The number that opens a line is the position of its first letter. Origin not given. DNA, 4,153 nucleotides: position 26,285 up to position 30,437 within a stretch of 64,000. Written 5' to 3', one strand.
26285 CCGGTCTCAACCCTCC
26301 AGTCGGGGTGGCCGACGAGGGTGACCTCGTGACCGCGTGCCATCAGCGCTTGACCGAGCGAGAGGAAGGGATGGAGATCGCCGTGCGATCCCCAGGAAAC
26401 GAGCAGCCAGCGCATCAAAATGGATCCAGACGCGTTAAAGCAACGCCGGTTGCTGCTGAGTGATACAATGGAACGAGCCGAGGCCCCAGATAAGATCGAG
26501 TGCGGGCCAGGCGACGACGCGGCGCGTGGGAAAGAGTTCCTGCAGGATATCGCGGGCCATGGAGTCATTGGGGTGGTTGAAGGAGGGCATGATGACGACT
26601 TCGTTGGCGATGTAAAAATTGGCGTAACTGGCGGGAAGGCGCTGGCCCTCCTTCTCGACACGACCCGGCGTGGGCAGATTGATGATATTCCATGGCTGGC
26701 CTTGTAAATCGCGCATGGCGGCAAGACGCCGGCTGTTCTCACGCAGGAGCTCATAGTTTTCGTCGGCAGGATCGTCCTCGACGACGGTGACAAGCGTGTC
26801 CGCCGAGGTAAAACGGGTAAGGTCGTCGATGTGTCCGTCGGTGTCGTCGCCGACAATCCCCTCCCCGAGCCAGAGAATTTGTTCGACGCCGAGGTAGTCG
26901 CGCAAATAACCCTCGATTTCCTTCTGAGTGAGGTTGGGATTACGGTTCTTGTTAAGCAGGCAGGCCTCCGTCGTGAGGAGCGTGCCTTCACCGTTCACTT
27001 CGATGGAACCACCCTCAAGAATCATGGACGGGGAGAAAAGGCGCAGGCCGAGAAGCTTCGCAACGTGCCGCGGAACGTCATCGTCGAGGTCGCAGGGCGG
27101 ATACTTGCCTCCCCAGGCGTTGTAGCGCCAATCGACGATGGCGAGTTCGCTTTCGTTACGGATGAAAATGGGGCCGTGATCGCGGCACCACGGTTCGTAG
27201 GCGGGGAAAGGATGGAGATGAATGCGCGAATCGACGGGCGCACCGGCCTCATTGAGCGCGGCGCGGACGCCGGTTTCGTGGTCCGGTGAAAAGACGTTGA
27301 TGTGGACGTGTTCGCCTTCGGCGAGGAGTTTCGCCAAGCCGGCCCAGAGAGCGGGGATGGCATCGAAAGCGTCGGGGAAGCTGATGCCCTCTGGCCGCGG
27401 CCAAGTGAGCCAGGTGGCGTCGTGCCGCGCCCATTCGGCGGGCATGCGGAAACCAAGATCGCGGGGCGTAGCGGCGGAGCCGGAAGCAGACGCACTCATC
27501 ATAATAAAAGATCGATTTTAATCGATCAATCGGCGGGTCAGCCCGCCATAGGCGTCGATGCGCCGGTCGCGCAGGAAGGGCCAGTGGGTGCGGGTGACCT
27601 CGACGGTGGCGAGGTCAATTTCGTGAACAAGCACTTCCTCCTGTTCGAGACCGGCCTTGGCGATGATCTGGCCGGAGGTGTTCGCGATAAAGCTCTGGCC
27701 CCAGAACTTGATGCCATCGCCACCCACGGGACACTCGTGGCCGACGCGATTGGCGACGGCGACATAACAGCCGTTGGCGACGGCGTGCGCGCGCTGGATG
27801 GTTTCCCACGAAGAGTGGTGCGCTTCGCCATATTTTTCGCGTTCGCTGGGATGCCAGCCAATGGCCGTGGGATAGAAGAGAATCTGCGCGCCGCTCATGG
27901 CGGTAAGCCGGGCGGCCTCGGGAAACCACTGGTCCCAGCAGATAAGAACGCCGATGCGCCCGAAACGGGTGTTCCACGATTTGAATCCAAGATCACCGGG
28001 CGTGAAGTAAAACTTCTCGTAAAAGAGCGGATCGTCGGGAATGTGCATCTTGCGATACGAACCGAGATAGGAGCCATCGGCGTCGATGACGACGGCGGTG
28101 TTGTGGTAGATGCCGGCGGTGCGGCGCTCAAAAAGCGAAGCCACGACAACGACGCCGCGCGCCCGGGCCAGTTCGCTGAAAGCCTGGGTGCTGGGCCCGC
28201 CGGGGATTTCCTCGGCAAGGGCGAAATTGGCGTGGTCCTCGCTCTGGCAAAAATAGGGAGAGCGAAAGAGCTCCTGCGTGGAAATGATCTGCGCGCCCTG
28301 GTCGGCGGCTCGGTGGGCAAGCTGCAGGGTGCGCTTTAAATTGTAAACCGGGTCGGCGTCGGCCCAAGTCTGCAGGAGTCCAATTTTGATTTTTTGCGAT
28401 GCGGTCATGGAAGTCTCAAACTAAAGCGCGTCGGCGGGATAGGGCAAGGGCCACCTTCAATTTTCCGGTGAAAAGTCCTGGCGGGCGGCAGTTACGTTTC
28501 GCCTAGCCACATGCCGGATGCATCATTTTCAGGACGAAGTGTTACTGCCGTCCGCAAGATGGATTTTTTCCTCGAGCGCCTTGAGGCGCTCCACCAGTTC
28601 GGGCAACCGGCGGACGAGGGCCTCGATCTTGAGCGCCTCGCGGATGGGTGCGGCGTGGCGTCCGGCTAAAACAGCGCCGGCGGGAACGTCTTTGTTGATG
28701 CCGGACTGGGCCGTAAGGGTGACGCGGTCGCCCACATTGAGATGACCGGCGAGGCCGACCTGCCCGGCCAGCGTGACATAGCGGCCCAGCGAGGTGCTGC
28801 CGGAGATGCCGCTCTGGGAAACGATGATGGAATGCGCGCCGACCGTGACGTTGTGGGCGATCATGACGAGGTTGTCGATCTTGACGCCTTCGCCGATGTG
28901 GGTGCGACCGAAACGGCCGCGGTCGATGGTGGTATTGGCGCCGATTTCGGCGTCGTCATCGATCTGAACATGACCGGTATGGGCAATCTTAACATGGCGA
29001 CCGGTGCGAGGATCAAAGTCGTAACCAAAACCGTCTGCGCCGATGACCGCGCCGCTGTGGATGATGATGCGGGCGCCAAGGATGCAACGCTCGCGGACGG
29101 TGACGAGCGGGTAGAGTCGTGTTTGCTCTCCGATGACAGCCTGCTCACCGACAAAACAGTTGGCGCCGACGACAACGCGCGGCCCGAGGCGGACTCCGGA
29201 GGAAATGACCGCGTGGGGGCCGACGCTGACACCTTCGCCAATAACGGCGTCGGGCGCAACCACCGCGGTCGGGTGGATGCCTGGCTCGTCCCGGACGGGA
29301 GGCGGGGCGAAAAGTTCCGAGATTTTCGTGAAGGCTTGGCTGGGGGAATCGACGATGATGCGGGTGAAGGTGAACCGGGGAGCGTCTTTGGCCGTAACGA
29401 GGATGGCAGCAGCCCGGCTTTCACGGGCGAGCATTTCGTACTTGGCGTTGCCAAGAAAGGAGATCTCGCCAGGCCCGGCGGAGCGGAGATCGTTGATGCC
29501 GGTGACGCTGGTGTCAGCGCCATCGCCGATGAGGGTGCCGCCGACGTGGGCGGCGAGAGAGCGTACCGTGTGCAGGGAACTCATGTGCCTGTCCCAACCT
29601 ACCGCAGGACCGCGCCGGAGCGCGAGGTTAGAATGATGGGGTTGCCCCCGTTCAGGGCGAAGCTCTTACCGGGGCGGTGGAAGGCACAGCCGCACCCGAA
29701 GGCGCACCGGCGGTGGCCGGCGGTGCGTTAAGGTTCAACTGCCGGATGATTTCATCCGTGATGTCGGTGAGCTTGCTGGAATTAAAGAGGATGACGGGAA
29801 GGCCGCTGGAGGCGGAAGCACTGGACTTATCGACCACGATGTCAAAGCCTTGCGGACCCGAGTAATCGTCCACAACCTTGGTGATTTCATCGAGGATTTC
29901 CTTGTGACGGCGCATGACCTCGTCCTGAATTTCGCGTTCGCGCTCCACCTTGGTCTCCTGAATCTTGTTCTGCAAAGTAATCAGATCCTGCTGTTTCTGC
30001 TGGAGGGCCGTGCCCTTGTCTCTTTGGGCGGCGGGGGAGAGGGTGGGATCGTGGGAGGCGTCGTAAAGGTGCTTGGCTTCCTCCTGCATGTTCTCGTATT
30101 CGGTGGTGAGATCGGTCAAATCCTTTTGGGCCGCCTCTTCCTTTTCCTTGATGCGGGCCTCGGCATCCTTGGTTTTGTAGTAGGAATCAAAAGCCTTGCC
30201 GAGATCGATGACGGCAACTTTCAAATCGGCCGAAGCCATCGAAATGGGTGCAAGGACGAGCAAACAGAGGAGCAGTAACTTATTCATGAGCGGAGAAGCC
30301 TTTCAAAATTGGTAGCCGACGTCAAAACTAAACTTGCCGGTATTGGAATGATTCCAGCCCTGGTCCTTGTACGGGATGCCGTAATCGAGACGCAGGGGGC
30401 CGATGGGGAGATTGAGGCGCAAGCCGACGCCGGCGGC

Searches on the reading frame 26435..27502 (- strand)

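Call 6: search_protein_families(library=pfam, proteins=[window:26435-27502:-], max_evalue=0.1)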
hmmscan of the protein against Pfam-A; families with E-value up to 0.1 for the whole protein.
window:26435-27502:- (355 aa): 1 family
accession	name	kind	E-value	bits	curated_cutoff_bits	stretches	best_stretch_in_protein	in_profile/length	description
PF04371.20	PAD_porph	-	5.5e-119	397.6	25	1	19-352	1-321/321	Porphyromonas-type peptidyl-arginine deiminase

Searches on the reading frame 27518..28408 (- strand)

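Call 6: search_protein_families(library=pfam, proteins=[window:27518-28408:-], max_evalue=0.1)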
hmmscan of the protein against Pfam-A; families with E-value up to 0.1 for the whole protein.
window:27518-28408:- (296 aa): 1 family
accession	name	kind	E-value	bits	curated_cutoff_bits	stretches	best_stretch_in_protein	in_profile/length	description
PF00795.27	CN_hydrolase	-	7e-61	206.2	23.2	1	17-273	11-255/256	Carbon-nitrogen hydrolase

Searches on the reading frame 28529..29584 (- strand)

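Call 25: search_protein_families(library=pfam, proteins=[window:28529-29584:-], max_evalue=0.001)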
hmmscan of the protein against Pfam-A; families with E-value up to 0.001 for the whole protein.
window:28529-29584:- (351 aa): 4 families
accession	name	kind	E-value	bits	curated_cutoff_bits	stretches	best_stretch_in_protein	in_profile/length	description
PF00132.30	Hexapep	-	8.8e-29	98.4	27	5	228-262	2-36/36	Bacterial transferase hexapeptide (six repeats)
PF04613.19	LpxD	-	3.5e-17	62.4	30.8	1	24-91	1-70/70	UDP-3-O-[3-hydroxymyristoyl] glucosamine N-acyltransferase, LpxD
PF25084.1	LbH_EIF2B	-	3.7e-12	46.6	54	1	204-290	20-105/105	EIF2B subunit epsilon LbH domain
PF25087.1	GMPPB_C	-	0.00044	20.4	39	0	107-184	5-80/110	GMPPB C-terminal domain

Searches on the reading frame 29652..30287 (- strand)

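Call 25: search_protein_families(library=pfam, proteins=[window:29652-30287:-], max_evalue=0.001)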
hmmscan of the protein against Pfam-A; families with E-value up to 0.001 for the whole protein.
window:29652-30287:- (211 aa): 1 family
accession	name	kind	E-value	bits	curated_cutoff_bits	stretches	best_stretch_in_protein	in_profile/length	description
PF03938.19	OmpH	-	1.5e-19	71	32.4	1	23-184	1-141/141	Outer membrane protein (OmpH-like)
